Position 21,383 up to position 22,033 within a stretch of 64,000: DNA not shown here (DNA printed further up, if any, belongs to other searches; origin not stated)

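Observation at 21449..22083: Four-helix-bundle (Avd / 23S-IVS family) gene inserted between serS and rlmB, flanked by 101-bp direct repeats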

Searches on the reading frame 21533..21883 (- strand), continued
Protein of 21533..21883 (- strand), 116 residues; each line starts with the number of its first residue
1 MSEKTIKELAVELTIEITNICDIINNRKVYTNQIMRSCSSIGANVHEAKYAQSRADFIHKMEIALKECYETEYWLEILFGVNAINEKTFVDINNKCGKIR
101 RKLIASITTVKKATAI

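Call 48: search_protein_families(library=pfam, proteins=[L038:2438-3829:+, L061:2436-3800:+, L073:2461-3831:+, L028:2356-3813:+, L028:4365-4862:+, L035:4358-4855:+, L073:4364-4753:+, L021:1945-2298:+, L020:4358-4744:+, L010:4363-5307:+], max_evalue=0.001)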
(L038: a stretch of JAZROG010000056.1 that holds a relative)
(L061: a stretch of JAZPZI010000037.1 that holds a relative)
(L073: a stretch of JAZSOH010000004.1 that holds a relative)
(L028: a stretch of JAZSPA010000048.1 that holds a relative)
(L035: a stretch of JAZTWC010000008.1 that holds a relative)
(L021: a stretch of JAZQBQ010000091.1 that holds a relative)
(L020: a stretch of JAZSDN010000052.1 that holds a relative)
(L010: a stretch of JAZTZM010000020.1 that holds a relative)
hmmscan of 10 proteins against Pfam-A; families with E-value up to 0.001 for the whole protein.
L038:2438-3829:+ (463 aa): 10 families
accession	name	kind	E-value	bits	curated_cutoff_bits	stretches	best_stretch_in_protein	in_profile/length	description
PF05958.17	tRNA_U5-meth_tr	-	3.6e-19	69.4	23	1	268-459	158-356/357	tRNA (Uracil-5-)-methyltransferase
PF13847.12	Methyltransf_31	-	1e-12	48.4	27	1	309-374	4-72/145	Methyltransferase domain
PF13649.12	Methyltransf_25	-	1e-07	33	27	1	312-368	1-58/97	Methyltransferase domain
PF02475.24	TRM5-TYW2_MTfase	-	1.9e-07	31.6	28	1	309-365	37-96/164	TRM5/TYW2 methyltransferase domain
PF05175.20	MTS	-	2.2e-07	31.1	23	1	294-368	21-93/170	Methyltransferase small domain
PF09445.16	Methyltransf_15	-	2.7e-07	30.8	22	1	310-395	2-83/165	RNA cap guanine-N2 methyltransferase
PF03602.21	Cons_hypoth95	-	2.7e-05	24.4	24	1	308-407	41-142/182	Conserved hypothetical protein 95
PF01938.26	TRAM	-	2.9e-05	24.3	21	1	11-58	7-56/61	TRAM domain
PF08241.18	Methyltransf_11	-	0.00076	20.5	21.2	0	313-367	1-53/95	Methyltransferase domain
PF06325.19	PrmA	-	0.00084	19.4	22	0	308-360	161-213/296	Ribosomal protein L11 methyltransferase (PrmA)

L061:2436-3800:+ (454 aa): 14 families
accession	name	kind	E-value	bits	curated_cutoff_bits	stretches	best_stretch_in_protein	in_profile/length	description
PF05958.17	tRNA_U5-meth_tr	-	5.8e-26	91.8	23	1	259-452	149-354/357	tRNA (Uracil-5-)-methyltransferase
PF13847.12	Methyltransf_31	-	3.6e-15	56.4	27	1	308-385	3-81/145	Methyltransferase domain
PF01938.26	TRAM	-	7e-12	45.5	21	1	9-61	5-60/61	TRAM domain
PF13649.12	Methyltransf_25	-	1.5e-09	38.9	27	1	312-369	1-59/97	Methyltransferase domain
PF03602.21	Cons_hypoth95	-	3e-08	34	24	1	307-401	40-138/182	Conserved hypothetical protein 95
PF05175.20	MTS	-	4.8e-08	33.3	23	1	291-392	17-112/170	Methyltransferase small domain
PF02475.24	TRM5-TYW2_MTfase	-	1e-07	32.5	28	1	306-371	34-102/164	TRM5/TYW2 methyltransferase domain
PF09445.16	Methyltransf_15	-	2.7e-07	30.8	22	1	311-391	3-84/165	RNA cap guanine-N2 methyltransferase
PF06325.19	PrmA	-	3.6e-07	30.4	22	1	299-368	153-221/296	Ribosomal protein L11 methyltransferase (PrmA)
PF02390.23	Methyltransf_4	-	1.8e-06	27.9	24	1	311-383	4-78/173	Putative methyltransferase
PF08241.18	Methyltransf_11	-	4.6e-06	27.6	21.2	1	314-370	2-55/95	Methyltransferase domain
PF01555.25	N6_N4_Mtase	-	0.00011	22.7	26.7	1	309-348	182-221/221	DNA methylase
PF01135.25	PCMT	-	0.0002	21.7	20.3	1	295-366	60-134/210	Protein-L-isoaspartate(D-aspartate) O-methyltransferase (PCMT)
PF01170.24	UPF0020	-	0.00062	20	22.3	0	302-387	22-130/197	RMKL-like, methyltransferase domain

L073:2461-3831:+ (456 aa): 9 families
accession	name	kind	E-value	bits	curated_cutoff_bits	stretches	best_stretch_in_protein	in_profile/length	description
PF05958.17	tRNA_U5-meth_tr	-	3.4e-16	59.6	23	1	278-450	177-354/357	tRNA (Uracil-5-)-methyltransferase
PF13847.12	Methyltransf_31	-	1.5e-11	44.6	27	1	301-391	2-82/145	Methyltransferase domain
PF05175.20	MTS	-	4.2e-09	36.7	23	1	300-384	29-107/170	Methyltransferase small domain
PF01938.26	TRAM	-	5.7e-09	36.1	21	1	5-57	6-61/61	TRAM domain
PF03602.21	Cons_hypoth95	-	4.6e-08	33.4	24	1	302-411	41-153/182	Conserved hypothetical protein 95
PF02475.24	TRM5-TYW2_MTfase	-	3.4e-07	30.8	28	1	294-355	28-88/164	TRM5/TYW2 methyltransferase domain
PF13649.12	Methyltransf_25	-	3.4e-06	28.1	27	1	306-364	1-57/97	Methyltransferase domain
PF09445.16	Methyltransf_15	-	4.7e-06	26.7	22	1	304-388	2-84/165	RNA cap guanine-N2 methyltransferase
PF01209.24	Ubie_methyltran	-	0.00041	20.2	20.1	1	302-364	47-109/233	ubiE/COQ5 methyltransferase family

L028:2356-3813:+ (485 aa): 15 families
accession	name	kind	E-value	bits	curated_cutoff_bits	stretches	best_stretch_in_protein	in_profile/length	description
PF05958.17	tRNA_U5-meth_tr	-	2.4e-23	83.2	23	1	306-484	170-356/357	tRNA (Uracil-5-)-methyltransferase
PF13847.12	Methyltransf_31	-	2.8e-10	40.5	27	1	337-440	2-108/145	Methyltransferase domain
PF13649.12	Methyltransf_25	-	1e-08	36.2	27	1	342-401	1-61/97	Methyltransferase domain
PF01938.26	TRAM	-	2.7e-08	34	21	1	40-93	4-60/61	TRAM domain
PF09445.16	Methyltransf_15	-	6.1e-08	32.9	22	1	341-421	3-84/165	RNA cap guanine-N2 methyltransferase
PF03602.21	Cons_hypoth95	-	7.6e-08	32.7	24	1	337-443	40-153/182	Conserved hypothetical protein 95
PF05175.20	MTS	-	3e-07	30.7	23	1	317-423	13-113/170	Methyltransferase small domain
PF02475.24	TRM5-TYW2_MTfase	-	4.3e-06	27.2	28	1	308-394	10-95/164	TRM5/TYW2 methyltransferase domain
PF01555.25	N6_N4_Mtase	-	3.2e-05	24.4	26.7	1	333-376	176-219/221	DNA methylase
PF01135.25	PCMT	-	3.5e-05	24.1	20.3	1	311-395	46-133/210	Protein-L-isoaspartate(D-aspartate) O-methyltransferase (PCMT)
PF02390.23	Methyltransf_4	-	6.6e-05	22.9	24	1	339-397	2-62/173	Putative methyltransferase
PF06325.19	PrmA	-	0.00014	21.9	22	1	320-390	144-213/296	Ribosomal protein L11 methyltransferase (PrmA)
PF08241.18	Methyltransf_11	-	0.00026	22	21.2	1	343-401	1-57/95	Methyltransferase domain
PF08123.19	DOT1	-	0.00075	19.5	23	0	327-381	31-87/205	Histone methylation protein DOT1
PF00398.26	RrnaAD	-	0.00092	18.8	24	0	314-370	6-62/263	Ribosomal RNA adenine dimethylase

L028:4365-4862:+ (165 aa): 0 families

L035:4358-4855:+ (165 aa): 1 family
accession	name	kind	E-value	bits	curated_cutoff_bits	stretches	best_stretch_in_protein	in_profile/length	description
PF12900.13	Pyridox_ox_2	-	5.4e-17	62.5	27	1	15-156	2-139/140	Pyridoxamine 5'-phosphate oxidase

L073:4364-4753:+ (129 aa): 2 families
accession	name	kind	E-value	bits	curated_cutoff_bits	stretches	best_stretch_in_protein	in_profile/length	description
PF04266.20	ASCH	-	2.9e-08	34.8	21.2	1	11-78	4-68/103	ASCH domain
PF12961.13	DUF3850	-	0.00074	20.1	22.9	0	5-51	1-44/77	Domain of unknown function (DUF3850)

L021:1945-2298:+ (117 aa): 0 families

L020:4358-4744:+ (128 aa): 1 family
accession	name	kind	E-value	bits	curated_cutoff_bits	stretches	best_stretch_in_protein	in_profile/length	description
PF17428.7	DUF5412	-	6.1e-12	45.8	25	1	4-107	5-106/118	Family of unknown function (DUF5412)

L010:4363-5307:+ (314 aa): 0 families

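Call 50: search_protein_families(library=pfam, proteins=[L013:2401-3858:+, L083:2407-3804:+, L079:2606-3820:+, L014:2668-3777:+, L025:2317-3567:+, L018:1868-3712:+, L035:1813-3801:+, L066:1715-3781:+, L052:2869-3789:+, L075:2239-3315:+], max_evalue=0.00001)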
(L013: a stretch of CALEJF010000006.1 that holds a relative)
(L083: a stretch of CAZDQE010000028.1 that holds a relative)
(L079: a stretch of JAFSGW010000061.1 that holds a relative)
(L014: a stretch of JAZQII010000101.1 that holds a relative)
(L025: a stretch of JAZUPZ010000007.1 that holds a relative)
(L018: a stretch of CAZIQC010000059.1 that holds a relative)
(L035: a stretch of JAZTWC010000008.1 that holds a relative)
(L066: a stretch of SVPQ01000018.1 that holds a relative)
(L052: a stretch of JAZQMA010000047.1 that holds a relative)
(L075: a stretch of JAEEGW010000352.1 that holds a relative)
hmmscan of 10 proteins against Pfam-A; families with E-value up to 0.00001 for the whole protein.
L013:2401-3858:+ (485 aa): 2 families
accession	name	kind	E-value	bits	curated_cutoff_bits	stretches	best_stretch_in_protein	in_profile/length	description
PF13347.12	MFS_2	-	2.2e-48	165.3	27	1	33-453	8-426/427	MFS/sugar transport protein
PF07690.21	MFS_1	-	7.2e-07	28.9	33.4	1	151-360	113-323/347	Major Facilitator Superfamily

L083:2407-3804:+ (465 aa): 6 families
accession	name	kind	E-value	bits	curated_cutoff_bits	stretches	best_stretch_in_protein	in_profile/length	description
PF01406.26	tRNA-synt_1e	-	3.1e-134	447.5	27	1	14-311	2-300/301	tRNA synthetases class I (C) catalytic domain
PF09190.17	DALR_2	-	1e-17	64.8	22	1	352-408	1-56/57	DALR domain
PF23493.1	CysS_C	-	2.6e-11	43.9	23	1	415-462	3-50/51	Cysteinyl-tRNA ligase anticodon binding domain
PF09334.17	tRNA-synt_1g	-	3.6e-11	42.9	20.1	0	33-146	12-126/391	tRNA synthetases class I (M)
PF00133.28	tRNA-synt_1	-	4.6e-10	39.3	22.7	1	224-302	334-413/414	tRNA synthetases class I (I, L, M and V)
PF01921.24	tRNA-synt_1f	-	1.2e-06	28.1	27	0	19-93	20-91/360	tRNA synthetases class I (K)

L079:2606-3820:+ (404 aa): 6 families
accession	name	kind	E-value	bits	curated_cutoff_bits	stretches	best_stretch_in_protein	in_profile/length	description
PF03486.20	HI0933_like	-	3.5e-68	230.1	50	1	5-396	2-243/244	HI0933-like protein Rossmann domain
PF22780.1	HI0933_like_1st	-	1.2e-24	87.5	27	1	186-343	1-165/165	HI0933-like protein barrel and H2TH domain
PF01266.30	DAO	-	8.1e-11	42.5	27.9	0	5-48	1-40/353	FAD dependent oxidoreductase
PF00890.30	FAD_binding_2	-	1.3e-09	38.2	20.4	0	5-39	1-33/414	FAD binding domain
PF07992.20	Pyr_redox_2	-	4.2e-08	33.4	26.1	1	4-170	1-119/291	Pyridine nucleotide-disulphide oxidoreductase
PF13738.12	Pyr_redox_3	-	1.1e-06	28.6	30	0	7-41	1-33/305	Pyridine nucleotide-disulphide oxidoreductase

L014:2668-3777:+ (369 aa): 4 families
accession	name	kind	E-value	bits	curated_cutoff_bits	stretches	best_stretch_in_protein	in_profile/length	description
PF00483.29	NTP_transferase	-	5e-22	79.1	21.2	1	6-219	2-206/245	Nucleotidyl transferase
PF24894.1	Hexapep_GlmU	-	3.4e-15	56.5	23.3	1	283-351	12-81/104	GlmU-like, C-terminal hexapeptide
PF25084.1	LbH_EIF2B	-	1.5e-09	38.3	54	1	280-352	29-104/105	EIF2B subunit epsilon LbH domain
PF25247.1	LbH_GLGC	-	3.5e-06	27.4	27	0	283-333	9-60/135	GLGC left-handed parallel beta-helix domain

L025:2317-3567:+ (416 aa): 2 families
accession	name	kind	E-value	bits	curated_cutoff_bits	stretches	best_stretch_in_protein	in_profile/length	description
PF00768.25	Peptidase_S11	-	2.6e-26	93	27.6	1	22-251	5-237/239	D-alanyl-D-alanine carboxypeptidase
PF07943.18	PBP5_C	-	1.6e-14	54.2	21.2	1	274-363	1-89/91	Penicillin-binding protein 5, C-terminal domain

L018:1868-3712:+ (614 aa): 2 families
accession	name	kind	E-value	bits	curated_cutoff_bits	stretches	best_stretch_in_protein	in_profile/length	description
PF00122.25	E1-E2_ATPase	-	4.3e-45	153.9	28.1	1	113-292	2-180/181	E1-E2 ATPase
PF00702.32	Hydrolase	-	1.8e-24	87.6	26.4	1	311-515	3-189/191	haloacid dehalogenase-like hydrolase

L035:1813-3801:+ (662 aa): 3 families
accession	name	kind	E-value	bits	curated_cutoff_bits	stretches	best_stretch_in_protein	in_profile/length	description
PF00239.26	Resolvase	-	1.7e-36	125.9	23.3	1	11-161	1-145/145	Resolvase, N terminal domain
PF07508.19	Recombinase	-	1.3e-19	70.7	21.1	1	181-297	1-101/102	Recombinase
PF13408.12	Zn_ribbon_recom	-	1.4e-10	41.8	25.3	1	312-378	1-56/58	Recombinase zinc beta ribbon domain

L066:1715-3781:+ (688 aa): 0 families

L052:2869-3789:+ (306 aa): 4 families
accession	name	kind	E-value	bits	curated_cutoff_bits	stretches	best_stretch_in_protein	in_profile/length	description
PF02518.31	HATPase_c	-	4.3e-20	72.7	26.4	1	194-297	2-107/111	Histidine kinase-, DNA gyrase B-, and HSP90-like ATPase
PF00512.31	HisKA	-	5.1e-10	39.7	26.9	1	92-150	2-64/66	His Kinase A (phospho-acceptor) domain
PF13581.12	HATPase_c_2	-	4.2e-06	27.2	27.4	1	198-281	36-113/127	Histidine kinase-like ATPase domain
PF14501.12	HATPase_c_5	-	6.2e-06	26.5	22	1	199-284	7-88/102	GHKL domain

L075:2239-3315:+ (358 aa): 3 families
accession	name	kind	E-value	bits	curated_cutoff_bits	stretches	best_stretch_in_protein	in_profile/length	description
PF03054.22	tRNA_Me_trans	-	2.4e-68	230.2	20.6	1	5-197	3-201/202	tRNA methyl transferase HUP domain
PF20258.4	tRNA_Me_trans_C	-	8e-19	68.2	20.6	1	275-353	2-77/77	Aminomethyltransferase beta-barrel domain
PF20259.3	tRNA_Me_trans_M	-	3.5e-17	62.2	27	1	203-267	2-65/66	tRNA methyl transferase PRC-barrel domain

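Call 51: search_protein_families(library=pfam, proteins=[L046:1052-3757:+, L041:499-2784:+, L059:1291-2451:+, L068:2817-3803:+, L036:2789-3781:+, L047:2808-3773:+, L012:2984-3772:+, L051:2967-3809:+, L050:3068-3772:+, L074:2961-3689:+], max_evalue=0.00001)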
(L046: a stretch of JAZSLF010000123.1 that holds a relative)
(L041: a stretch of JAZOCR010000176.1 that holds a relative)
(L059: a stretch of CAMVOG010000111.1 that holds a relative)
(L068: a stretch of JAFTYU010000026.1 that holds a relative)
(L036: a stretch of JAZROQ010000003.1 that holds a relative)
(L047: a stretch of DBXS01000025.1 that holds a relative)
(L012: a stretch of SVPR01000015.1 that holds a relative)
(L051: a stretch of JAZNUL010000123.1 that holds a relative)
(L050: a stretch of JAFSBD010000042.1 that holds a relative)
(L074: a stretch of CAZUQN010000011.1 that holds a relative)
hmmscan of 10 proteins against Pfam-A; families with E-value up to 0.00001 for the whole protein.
L046:1052-3757:+ (901 aa): 5 families
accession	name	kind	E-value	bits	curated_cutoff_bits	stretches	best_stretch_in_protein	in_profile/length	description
PF00133.28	tRNA-synt_1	-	5.3e-145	483.8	22.7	1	18-589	2-413/414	tRNA synthetases class I (I, L, M and V)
PF08264.19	Anticodon_1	-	1.1e-40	139.3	25.1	1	632-780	1-148/148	Anticodon-binding domain of tRNA ligase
PF09334.17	tRNA-synt_1g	-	1.7e-26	93.3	20.1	2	360-606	159-385/391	tRNA synthetases class I (M)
PF10458.14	Val_tRNA-synt_C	-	2.9e-19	69.5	25.9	1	834-898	1-65/66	Valyl tRNA synthetase tRNA binding arm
PF13603.12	tRNA-synt_1_2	-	1.7e-10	41.1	25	1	243-351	85-184/185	Leucyl-tRNA synthetase, editing domain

L041:499-2784:+ (761 aa): 3 families
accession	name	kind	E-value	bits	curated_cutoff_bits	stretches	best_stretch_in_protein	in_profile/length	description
PF00270.35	DEAD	-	6.2e-32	111.1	26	1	73-244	1-162/167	DEAD/DEAH box helicase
PF00271.37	Helicase_C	-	3.5e-15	56.7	23.5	1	291-397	11-110/110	Helicase conserved C-terminal domain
PF04851.21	ResIII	-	6.3e-07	29.9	22.5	1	71-242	3-162/164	Type III restriction enzyme, res subunit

L059:1291-2451:+ (386 aa): 1 family
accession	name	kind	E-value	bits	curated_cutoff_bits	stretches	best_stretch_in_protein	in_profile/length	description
PF00815.25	Histidinol_dh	-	4.7e-96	322.7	27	1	28-287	3-270/411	Histidinol dehydrogenase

L068:2817-3803:+ (328 aa): 1 family
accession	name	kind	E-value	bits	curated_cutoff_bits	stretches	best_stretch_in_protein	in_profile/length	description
PF16654.10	DAPDH_C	-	1.7e-77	259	30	1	122-277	1-154/154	Diaminopimelic acid dehydrogenase C-terminal domain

L036:2789-3781:+ (330 aa): 1 family
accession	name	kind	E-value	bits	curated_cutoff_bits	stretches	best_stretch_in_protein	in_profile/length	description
PF04203.18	Sortase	-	8.7e-11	42.1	26.6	1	121-292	9-125/125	Sortase domain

L047:2808-3773:+ (321 aa): 1 family
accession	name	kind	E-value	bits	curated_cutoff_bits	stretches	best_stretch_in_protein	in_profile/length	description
PF01145.31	Band_7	-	2.6e-40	138.8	23.6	1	23-205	1-175/176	SPFH domain / Band 7 family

L012:2984-3772:+ (262 aa): 1 family
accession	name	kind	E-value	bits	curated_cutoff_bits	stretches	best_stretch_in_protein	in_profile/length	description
PF01663.27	Phosphodiest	-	4.2e-13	50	23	1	163-239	157-225/342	Type I phosphodiesterase / nucleotide pyrophosphatase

L051:2967-3809:+ (280 aa): 1 family
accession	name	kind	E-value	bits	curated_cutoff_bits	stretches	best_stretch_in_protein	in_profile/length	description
PF05681.19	Fumerase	-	6.6e-108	360.5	25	1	11-278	2-269/270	Fumarate hydratase (Fumerase)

L050:3068-3772:+ (234 aa): 1 family
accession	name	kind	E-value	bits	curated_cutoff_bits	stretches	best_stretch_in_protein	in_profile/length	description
PF02308.21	MgtC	-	4.5e-38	130.8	31.4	1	24-152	1-118/121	MgtC family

L074:2961-3689:+ (242 aa): 1 family
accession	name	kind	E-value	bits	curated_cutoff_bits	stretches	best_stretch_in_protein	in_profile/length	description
PF01522.26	Polysacc_deac_1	-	5.5e-17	62.3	23.1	1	11-138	5-118/124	Polysaccharide deacetylase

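Call 67: search_solved_structures(query=window:21533-21883:-, max_evalue=0.01, show_alignments=1)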
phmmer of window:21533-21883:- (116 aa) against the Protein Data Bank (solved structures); distinct sequences matched with E-value up to 0.01: 1.
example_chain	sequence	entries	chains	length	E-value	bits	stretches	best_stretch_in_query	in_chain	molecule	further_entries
2rld_A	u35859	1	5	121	6.4e-24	87.3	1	1-111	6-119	Uncharacterized protein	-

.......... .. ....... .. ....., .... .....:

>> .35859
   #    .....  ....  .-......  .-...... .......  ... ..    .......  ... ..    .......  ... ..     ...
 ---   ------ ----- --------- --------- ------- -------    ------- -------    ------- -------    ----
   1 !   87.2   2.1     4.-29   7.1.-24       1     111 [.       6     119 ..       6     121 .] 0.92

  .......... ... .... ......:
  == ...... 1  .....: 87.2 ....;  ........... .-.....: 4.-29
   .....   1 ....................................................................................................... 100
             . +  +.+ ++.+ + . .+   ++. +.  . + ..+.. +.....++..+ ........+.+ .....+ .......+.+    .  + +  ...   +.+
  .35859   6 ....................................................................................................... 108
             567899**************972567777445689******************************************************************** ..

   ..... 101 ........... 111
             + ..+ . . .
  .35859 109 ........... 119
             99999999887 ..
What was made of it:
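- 21533..21883 (-): Four-helix-bundle protein gene, 116 aa, TIGR02436 / PF05635. The conserved domain ends at ..TTVKK. The tail ATAI and the stop come from X1. PDB 2RLD E 6e-24 over the full length (call 67).
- On TIGR02436 / PF05635 four-helix-bundle (23S rRNA IVS) protein: Full-length alignment to the solved structure 2RLD, E 6e-24 (call 67).
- Closest known: Avd accessory protein of diversity-generating retroelements. Same: PDB 2RLD has five chains in its entry (call 67), consistent with an Avd-like pentamer.
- Closest known: Avd accessory protein of diversity-generating retroelements. Different: No sequence-level hit to Avd structures at E <= 0.01 (call 67).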

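Call 68: search_protein_families(library=ncbifam, proteins=[window:21533-21883:-, L009:4342-4587:+], max_evalue=0.001)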
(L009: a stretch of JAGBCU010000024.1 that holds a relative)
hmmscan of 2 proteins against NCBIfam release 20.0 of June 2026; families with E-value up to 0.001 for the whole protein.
window:21533-21883:- (116 aa): 3 families
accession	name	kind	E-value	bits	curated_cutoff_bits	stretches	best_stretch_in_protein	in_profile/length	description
TIGR02436.1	TIGR02436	subfamily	6.5e-26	90.7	24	1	7-111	2-109/109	four helix bundle protein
NF008911.0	PRK12275.1-2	subfamily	9.9e-10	38.9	137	1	4-112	7-117/118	hypothetical protein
NF008912.0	PRK12275.1-6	subfamily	1.7e-05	24.8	124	1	10-112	12-113/117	hypothetical protein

L009:4342-4587:+ (81 aa): 0 families
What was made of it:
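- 21533..21883 (-): TIGR02436 90.7 bits (call 68).
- On TIGR02436 / PF05635 four-helix-bundle (23S rRNA IVS) protein: TIGR02436 90.7 bits (cut-off 24), call 68.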
